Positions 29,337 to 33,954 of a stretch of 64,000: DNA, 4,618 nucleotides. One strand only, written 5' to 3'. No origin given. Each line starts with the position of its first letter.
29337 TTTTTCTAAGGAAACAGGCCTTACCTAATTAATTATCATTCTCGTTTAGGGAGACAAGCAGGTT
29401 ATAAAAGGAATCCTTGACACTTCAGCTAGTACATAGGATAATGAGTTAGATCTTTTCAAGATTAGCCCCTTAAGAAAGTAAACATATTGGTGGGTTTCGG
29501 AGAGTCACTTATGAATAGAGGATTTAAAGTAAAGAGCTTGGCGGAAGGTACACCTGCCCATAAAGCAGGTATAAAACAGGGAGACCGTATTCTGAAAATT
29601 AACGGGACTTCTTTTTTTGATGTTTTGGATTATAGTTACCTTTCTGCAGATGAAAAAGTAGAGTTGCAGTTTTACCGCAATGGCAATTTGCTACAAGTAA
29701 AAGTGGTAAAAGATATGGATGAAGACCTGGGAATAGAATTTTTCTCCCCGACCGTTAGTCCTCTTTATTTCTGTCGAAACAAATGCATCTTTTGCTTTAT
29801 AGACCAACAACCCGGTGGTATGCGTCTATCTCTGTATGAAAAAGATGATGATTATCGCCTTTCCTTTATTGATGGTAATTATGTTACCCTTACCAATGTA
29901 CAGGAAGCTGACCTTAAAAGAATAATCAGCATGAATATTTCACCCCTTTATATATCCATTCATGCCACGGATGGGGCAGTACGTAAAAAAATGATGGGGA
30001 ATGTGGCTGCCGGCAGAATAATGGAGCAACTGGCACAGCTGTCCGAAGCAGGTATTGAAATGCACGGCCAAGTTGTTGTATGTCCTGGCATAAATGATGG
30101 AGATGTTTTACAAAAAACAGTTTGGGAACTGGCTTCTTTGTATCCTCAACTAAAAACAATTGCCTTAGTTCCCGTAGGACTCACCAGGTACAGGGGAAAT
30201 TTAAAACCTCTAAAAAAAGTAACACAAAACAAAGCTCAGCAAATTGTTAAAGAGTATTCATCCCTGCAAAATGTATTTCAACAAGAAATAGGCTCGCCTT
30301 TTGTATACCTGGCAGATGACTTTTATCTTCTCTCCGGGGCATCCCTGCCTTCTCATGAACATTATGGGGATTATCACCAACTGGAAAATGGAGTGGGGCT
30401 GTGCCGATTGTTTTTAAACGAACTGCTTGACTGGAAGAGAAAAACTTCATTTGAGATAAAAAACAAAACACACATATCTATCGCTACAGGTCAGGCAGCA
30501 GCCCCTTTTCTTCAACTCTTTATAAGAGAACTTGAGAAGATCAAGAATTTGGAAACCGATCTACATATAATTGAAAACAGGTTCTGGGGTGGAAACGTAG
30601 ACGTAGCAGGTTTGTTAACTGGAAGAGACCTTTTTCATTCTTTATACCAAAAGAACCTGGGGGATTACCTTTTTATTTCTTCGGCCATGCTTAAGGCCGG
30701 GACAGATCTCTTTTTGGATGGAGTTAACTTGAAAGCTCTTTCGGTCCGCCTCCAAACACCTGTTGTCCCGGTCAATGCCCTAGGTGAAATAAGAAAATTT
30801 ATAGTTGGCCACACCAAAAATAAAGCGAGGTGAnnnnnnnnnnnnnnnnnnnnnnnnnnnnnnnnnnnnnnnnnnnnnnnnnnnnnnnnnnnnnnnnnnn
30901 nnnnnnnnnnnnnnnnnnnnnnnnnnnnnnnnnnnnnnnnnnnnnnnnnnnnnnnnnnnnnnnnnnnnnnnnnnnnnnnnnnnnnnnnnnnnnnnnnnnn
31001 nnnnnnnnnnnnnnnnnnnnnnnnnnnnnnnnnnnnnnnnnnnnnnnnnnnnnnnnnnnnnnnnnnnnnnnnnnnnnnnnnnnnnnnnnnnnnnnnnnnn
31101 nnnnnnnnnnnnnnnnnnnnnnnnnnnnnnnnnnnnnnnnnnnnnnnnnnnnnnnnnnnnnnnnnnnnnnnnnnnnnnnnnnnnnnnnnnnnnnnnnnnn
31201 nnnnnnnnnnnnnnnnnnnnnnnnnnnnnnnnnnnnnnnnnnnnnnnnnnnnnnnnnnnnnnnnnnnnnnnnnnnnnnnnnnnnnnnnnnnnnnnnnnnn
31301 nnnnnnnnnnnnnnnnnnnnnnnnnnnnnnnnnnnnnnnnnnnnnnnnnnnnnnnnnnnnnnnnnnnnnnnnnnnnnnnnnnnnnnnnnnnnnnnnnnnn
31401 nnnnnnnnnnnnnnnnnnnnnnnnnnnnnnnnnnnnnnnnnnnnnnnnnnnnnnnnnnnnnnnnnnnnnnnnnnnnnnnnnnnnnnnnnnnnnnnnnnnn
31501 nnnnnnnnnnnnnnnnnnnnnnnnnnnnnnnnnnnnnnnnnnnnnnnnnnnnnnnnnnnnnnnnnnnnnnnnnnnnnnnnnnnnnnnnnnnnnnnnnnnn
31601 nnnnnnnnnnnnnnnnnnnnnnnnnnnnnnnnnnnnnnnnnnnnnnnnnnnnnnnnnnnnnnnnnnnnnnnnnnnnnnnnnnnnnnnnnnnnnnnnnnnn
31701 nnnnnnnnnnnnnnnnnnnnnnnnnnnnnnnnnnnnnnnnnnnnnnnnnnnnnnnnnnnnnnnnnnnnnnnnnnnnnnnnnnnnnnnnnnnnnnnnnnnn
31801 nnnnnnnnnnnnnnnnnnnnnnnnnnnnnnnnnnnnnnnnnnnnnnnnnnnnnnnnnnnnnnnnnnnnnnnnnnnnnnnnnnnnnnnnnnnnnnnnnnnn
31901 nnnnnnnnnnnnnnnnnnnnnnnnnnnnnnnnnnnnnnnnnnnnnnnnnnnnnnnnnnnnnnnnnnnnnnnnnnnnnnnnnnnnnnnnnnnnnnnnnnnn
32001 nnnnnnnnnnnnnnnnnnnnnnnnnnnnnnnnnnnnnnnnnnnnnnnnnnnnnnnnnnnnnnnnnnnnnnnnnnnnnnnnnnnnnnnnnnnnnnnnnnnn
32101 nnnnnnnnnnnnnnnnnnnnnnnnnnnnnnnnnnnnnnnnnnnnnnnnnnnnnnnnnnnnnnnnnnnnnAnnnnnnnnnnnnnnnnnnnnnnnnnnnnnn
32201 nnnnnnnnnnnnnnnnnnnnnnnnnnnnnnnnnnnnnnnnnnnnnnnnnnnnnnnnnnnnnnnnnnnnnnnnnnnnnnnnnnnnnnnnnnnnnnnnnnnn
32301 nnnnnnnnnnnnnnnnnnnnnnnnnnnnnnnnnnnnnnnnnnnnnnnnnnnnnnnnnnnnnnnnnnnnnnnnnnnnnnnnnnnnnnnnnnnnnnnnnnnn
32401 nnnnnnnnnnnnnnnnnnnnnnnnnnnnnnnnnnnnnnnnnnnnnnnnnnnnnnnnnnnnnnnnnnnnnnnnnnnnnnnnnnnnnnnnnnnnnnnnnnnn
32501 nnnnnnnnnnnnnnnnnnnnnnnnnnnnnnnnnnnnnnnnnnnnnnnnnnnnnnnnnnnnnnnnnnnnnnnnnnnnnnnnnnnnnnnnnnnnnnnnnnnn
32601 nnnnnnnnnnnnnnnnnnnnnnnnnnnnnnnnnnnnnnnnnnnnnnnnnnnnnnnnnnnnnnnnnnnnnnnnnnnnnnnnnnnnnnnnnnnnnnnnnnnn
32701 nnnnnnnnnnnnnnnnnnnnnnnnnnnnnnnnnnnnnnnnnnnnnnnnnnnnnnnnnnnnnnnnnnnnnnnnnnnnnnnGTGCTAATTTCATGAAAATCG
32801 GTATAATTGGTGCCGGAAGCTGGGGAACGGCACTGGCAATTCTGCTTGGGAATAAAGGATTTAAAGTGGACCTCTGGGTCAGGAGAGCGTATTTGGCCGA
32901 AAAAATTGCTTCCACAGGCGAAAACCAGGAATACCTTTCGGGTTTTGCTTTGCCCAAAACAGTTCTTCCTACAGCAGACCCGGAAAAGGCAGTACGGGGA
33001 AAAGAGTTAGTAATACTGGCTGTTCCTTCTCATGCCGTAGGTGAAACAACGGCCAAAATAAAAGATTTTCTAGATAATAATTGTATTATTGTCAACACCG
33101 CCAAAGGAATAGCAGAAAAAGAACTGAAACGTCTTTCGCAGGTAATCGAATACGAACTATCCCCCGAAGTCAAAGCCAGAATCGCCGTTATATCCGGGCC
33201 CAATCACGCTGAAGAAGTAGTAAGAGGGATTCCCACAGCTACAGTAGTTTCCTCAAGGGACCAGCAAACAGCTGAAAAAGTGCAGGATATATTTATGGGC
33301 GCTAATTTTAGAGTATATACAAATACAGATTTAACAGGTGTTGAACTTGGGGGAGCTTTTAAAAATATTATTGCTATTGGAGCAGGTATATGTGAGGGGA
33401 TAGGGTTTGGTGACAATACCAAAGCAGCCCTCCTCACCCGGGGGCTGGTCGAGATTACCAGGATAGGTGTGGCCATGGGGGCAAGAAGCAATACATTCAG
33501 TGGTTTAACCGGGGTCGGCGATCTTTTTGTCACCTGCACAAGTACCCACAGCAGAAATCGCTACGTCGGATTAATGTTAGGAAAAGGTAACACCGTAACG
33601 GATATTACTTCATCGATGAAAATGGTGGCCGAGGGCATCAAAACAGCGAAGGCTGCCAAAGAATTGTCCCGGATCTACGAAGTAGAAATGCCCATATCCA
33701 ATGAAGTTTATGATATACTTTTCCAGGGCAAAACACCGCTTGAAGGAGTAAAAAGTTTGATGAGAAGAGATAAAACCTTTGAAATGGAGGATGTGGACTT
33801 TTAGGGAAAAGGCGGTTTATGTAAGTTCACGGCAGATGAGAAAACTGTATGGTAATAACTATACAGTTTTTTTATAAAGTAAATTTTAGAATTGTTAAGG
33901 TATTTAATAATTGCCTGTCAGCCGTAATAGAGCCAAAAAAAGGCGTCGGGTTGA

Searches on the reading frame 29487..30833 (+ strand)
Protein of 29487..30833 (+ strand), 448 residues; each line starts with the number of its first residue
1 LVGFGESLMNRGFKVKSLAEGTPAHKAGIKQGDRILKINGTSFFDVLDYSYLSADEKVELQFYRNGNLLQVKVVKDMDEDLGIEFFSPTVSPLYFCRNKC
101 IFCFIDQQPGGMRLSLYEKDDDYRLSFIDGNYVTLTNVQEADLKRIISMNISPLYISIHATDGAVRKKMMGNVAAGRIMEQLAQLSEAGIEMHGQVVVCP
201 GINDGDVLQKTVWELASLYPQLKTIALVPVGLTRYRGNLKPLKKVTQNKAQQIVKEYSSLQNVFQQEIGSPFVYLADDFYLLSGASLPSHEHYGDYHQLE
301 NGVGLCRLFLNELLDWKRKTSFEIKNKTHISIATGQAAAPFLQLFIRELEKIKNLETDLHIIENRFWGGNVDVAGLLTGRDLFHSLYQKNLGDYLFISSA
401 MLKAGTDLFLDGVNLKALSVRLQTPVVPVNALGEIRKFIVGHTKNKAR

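Call 57: search_protein_families(library=pfam, proteins=[window:29487-30833:+], max_evalue=0.00001)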
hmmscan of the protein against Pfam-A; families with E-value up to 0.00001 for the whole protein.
window:29487-30833:+ (448 aa): 6 families
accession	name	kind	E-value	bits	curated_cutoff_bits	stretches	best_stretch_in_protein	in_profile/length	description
PF04459.17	DUF512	-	5.8e-66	222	25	1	228-430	1-201/202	Protein of unknown function (DUF512)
PF19238.5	Radical_SAM_2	-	1.5e-63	213.5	26.7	1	75-225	1-151/151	Radical SAM-like domain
PF17820.7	PDZ_6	-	4.5e-10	39.6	27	1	15-64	2-54/54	PDZ domain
PF13180.12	PDZ_2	-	6.1e-09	36.5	27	1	11-73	12-78/80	PDZ domain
PF00595.29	PDZ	-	2.7e-07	31.3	23.2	1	10-43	24-57/81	PDZ domain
PF04055.27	Radical_SAM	-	4.8e-07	30.5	29.5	0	136-208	90-160/166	Radical SAM superfamily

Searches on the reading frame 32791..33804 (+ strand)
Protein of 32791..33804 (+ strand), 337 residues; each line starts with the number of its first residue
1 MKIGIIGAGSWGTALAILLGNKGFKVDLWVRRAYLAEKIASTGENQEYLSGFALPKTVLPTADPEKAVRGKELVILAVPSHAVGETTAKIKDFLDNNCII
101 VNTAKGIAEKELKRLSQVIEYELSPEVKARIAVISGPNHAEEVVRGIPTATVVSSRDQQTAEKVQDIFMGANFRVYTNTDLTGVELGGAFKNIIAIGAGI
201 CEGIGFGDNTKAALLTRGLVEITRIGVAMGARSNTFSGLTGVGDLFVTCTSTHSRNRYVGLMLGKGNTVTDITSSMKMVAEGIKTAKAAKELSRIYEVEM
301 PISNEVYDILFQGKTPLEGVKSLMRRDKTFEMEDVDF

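Call 57: search_protein_families(library=pfam, proteins=[window:32791-33804:+], max_evalue=0.00001)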
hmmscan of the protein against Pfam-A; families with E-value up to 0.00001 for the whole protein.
window:32791-33804:+ (337 aa): 6 families
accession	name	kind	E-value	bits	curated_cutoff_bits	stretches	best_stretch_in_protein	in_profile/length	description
PF07479.19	NAD_Gly3P_dh_C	-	1.7e-56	190.8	25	1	180-319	1-140/142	NAD-dependent glycerol-3-phosphate dehydrogenase C-terminus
PF01210.29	NAD_Gly3P_dh_N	-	3e-50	170.7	23.1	1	2-160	1-157/158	NAD-dependent glycerol-3-phosphate dehydrogenase N-terminus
PF20618.3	GPD_NAD_C_bact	-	2.1e-22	79.9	27.6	1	240-306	1-66/66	Bacterial GPD, NAD-dependent C-terminal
PF02558.23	ApbA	-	1.1e-10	41.7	22.2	1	3-110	1-106/150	Ketopantoate reductase PanE/ApbA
PF03807.23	F420_oxidored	-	4.9e-10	40.3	21.6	1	2-100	1-89/94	NADP oxidoreductase coenzyme F420-dependent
PF03446.21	NAD_binding_2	-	1.1e-06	29.3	21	1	2-105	1-94/161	NAD binding domain of 6-phosphogluconate dehydrogenase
